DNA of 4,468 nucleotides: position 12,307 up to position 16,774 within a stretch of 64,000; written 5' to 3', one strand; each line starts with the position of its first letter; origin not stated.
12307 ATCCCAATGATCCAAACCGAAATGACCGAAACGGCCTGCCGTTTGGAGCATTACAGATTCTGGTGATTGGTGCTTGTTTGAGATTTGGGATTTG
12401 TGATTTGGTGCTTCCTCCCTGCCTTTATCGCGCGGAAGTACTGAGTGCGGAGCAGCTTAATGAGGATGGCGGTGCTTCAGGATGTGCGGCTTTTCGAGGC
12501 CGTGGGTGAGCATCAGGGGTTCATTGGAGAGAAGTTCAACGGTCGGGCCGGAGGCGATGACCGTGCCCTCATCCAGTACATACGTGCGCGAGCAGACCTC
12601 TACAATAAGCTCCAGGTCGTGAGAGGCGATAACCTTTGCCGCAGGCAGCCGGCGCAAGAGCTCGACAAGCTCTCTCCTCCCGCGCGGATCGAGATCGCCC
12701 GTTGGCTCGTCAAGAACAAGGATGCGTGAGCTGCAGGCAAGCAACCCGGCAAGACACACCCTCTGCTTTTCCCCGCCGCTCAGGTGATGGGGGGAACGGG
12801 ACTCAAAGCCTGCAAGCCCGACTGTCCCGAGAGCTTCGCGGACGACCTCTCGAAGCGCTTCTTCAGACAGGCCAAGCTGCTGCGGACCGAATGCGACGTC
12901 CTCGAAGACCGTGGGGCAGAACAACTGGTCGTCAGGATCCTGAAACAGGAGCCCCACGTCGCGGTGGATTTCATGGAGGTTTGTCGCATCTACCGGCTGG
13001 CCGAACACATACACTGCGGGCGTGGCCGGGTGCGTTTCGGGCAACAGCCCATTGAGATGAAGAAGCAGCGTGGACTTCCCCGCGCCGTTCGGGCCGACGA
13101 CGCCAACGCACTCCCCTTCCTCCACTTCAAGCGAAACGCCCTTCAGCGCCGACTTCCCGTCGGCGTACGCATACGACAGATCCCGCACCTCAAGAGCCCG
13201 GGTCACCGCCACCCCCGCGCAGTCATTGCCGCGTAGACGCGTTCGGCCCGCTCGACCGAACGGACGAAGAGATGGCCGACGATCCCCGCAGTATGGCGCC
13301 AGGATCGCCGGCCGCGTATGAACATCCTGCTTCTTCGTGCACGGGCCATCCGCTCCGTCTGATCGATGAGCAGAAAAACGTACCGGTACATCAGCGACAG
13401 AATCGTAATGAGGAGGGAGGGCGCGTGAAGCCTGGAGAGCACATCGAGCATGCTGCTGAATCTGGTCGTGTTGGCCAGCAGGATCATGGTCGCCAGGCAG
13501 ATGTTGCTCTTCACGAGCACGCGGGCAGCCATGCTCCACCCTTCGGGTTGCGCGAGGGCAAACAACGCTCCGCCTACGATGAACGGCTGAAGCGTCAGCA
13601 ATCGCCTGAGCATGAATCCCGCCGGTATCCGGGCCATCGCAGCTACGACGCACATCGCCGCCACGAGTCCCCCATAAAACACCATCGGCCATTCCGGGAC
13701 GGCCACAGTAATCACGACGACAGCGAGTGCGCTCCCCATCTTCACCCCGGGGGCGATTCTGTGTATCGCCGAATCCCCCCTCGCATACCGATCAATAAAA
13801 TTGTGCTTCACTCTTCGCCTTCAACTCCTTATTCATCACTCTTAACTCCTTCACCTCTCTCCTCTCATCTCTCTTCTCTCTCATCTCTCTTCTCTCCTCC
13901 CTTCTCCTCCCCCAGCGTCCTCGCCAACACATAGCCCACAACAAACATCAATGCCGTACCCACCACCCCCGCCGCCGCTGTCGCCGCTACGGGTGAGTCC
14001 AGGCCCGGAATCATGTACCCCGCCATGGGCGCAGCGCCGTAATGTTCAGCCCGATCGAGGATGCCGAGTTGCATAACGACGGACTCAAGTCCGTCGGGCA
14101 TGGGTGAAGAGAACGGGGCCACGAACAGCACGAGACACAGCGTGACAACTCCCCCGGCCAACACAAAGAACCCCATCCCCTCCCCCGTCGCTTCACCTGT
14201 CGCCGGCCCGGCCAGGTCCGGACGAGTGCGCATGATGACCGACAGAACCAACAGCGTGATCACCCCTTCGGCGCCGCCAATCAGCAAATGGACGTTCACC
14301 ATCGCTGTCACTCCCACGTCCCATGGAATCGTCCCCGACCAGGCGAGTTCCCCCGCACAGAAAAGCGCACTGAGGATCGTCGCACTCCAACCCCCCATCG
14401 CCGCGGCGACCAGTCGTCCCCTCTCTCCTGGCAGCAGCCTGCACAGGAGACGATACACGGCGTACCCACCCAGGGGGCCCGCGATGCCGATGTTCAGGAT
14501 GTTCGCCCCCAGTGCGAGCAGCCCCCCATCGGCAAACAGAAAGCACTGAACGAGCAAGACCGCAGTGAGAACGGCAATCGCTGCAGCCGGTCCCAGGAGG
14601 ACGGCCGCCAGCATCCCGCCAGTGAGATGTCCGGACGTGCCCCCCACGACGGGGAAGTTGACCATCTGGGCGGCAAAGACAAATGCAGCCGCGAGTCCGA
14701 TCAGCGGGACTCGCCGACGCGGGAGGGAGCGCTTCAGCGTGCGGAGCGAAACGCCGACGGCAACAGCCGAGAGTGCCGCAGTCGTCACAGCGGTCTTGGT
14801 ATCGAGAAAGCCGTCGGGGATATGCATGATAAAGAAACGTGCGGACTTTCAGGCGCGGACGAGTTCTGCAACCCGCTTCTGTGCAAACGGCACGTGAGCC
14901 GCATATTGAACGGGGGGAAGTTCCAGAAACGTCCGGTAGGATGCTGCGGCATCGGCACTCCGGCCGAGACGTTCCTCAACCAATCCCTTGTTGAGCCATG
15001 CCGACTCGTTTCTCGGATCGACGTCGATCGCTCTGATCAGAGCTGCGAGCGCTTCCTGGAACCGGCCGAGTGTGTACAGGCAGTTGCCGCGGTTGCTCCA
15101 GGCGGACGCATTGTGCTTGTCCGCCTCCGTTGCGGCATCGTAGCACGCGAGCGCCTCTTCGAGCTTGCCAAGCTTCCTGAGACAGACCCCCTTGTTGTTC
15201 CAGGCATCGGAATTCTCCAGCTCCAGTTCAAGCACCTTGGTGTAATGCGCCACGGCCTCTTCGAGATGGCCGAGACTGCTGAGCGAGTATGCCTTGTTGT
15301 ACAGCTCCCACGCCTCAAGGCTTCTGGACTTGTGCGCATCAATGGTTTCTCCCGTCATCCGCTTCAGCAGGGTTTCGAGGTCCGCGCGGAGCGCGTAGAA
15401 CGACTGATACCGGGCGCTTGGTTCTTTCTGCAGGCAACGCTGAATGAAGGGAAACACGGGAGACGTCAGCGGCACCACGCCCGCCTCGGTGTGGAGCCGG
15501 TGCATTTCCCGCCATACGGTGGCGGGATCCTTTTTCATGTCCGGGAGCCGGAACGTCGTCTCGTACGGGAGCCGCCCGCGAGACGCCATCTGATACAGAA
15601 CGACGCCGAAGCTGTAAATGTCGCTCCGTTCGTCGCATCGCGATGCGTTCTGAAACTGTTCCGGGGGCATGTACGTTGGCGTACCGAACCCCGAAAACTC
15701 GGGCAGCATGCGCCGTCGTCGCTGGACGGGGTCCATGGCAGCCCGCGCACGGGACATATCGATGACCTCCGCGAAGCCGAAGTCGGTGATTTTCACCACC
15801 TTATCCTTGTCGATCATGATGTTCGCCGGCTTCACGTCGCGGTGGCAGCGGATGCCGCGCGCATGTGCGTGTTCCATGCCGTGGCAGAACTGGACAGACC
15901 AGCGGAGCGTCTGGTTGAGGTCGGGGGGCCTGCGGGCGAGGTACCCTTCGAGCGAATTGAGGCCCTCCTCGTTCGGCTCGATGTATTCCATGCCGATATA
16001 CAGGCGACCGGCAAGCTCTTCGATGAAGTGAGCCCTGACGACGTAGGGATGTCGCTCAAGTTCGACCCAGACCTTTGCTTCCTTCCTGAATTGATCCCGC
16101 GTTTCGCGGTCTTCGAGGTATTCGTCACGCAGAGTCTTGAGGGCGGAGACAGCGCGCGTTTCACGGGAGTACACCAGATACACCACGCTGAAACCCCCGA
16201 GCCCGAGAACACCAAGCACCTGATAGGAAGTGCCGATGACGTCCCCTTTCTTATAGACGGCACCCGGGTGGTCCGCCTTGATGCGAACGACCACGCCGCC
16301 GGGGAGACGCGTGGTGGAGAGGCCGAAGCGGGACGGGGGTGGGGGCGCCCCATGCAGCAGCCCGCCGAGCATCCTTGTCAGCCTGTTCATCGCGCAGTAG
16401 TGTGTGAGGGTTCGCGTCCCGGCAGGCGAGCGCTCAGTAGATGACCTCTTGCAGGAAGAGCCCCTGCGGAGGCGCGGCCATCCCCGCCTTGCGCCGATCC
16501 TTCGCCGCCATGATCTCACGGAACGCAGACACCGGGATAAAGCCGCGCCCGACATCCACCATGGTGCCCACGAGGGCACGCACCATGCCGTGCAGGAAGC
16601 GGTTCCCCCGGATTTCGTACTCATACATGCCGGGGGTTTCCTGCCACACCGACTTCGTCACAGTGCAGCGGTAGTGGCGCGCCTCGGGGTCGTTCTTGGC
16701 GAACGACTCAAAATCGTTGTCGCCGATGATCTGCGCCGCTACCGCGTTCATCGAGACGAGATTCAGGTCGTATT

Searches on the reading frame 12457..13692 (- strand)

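Call 7: search_protein_families(library=pfam, proteins=[window:12457-13692:-])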
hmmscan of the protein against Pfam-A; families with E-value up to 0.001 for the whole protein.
window:12457-13692:- (411 aa): 4 families
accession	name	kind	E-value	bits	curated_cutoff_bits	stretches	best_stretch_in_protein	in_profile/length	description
PF00005.33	ABC_tran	-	2.8e-28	99.7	25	1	183-331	1-136/137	ABC transporter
PF13304.12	AAA_21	-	1.1e-10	42.5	27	1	300-362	234-302/304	AAA domain, putative AbiEii toxin, Type IV TA system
PF02463.25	SMC_N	-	5e-05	23.3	40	0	302-350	135-187/220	RecF/RecN/SMC N terminal domain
PF13401.12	AAA_22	-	0.00078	20.2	27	0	195-288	7-79/130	AAA domain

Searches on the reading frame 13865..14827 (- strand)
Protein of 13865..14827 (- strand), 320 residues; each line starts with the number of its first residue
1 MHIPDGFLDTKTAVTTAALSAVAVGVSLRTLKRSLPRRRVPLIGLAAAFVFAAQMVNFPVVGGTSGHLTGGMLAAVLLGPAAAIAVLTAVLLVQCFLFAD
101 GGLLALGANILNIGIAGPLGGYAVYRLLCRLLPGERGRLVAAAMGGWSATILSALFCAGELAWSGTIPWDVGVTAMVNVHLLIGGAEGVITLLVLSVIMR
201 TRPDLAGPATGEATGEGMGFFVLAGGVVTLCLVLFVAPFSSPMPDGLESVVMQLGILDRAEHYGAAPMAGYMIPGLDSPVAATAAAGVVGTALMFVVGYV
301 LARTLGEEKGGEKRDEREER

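Call 7: search_protein_families(library=pfam, proteins=[window:13865-14827:-])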
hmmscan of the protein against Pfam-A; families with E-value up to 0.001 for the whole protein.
window:13865-14827:- (320 aa): 2 families
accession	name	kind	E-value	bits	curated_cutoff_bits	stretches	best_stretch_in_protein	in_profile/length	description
PF01891.21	CbiM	-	3.5e-61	207.1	23.1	1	2-205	1-205/205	Cobalt uptake substrate-specific transmembrane region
PF13190.11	PDGLE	-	1.1e-08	35.3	27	1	221-304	3-99/102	PDGLE domain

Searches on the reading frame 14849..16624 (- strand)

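Call 7: search_protein_families(library=pfam, proteins=[window:14849-16624:-])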
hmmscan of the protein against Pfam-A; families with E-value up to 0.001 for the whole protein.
window:14849-16624:- (591 aa): 20 families
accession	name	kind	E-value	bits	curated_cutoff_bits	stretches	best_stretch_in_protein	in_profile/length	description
PF00069.31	Pkinase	-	1.3e-39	136.6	31.7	1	134-408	1-254/263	Protein kinase domain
PF07714.23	PK_Tyr_Ser-Thr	-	1.2e-29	103.8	23.1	1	138-412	5-254/258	Protein tyrosine and serine/threonine kinase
PF00515.34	TPR_1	-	4.6e-29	99.5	27.8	3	506-539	1-34/34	Tetratricopeptide repeat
PF13432.12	TPR_16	-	1.1e-25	90.1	32.7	3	514-569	5-60/65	Tetratricopeptide repeat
PF07719.23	TPR_2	-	2.6e-23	80.6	27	2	506-539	1-34/34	Tetratricopeptide repeat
PF13181.12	TPR_8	-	4.6e-23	79.8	25.7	3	473-504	2-33/34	Tetratricopeptide repeat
PF13414.12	TPR_11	-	8.1e-21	73.9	26.8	2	482-520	4-42/42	TPR repeat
PF13431.12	TPR_17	-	8.8e-18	63.5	24.4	1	461-492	2-33/34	Tetratricopeptide repeat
PF13424.12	TPR_12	-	3.5e-12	46.8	30.1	2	473-536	4-75/77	Tetratricopeptide repeat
PF01239.28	PPTA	-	3.9e-12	45.5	29.5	0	488-518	1-31/32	Protein prenyltransferase alpha subunit repeat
PF13428.12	TPR_14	-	1.3e-10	41.3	23.5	0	508-547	3-42/44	Tetratricopeptide repeat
PF14559.12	TPR_19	-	1.5e-10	41.7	25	2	452-509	5-62/68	Tetratricopeptide repeat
PF13371.12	TPR_9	-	1.5e-10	41.4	35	1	486-542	9-65/73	Tetratricopeptide repeat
PF13176.12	TPR_7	-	9.6e-09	35.1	27.9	0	441-473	2-34/36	Tetratricopeptide repeat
PF13174.12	TPR_6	-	7.2e-08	33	26.3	0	441-466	3-28/33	Tetratricopeptide repeat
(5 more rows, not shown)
